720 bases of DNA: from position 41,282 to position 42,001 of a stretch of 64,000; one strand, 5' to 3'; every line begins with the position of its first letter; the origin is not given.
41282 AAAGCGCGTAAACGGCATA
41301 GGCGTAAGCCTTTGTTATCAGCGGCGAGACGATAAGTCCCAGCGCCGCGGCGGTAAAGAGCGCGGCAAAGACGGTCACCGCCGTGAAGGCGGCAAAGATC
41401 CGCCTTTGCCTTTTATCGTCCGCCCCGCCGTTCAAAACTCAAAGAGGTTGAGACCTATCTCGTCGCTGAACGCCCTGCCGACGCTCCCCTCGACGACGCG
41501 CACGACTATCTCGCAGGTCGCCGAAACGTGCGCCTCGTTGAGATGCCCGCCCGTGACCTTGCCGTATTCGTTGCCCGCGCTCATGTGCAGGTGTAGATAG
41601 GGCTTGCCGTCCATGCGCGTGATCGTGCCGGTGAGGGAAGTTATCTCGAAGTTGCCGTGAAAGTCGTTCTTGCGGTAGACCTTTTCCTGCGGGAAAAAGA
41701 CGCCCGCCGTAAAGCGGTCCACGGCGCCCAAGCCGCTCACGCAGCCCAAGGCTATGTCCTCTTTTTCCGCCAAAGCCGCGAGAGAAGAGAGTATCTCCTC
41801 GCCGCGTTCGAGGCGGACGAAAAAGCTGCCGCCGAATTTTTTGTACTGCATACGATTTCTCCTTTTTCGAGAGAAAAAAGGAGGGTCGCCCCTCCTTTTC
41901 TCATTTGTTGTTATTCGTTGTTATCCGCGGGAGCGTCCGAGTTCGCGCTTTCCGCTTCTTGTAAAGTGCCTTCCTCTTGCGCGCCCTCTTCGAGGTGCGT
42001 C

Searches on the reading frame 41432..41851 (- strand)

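Call 85: search_protein_families(library=pfam, max_evalue=0.0001, proteins=[window:41432-41851:-])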
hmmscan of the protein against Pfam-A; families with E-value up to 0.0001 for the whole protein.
window:41432-41851:- (139 aa): 1 family
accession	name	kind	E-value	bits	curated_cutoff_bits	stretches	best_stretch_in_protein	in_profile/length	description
PF03479.20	PCC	-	1.4e-34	119.3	25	1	10-121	3-116/117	Plants and Prokaryotes Conserved (PCC) domain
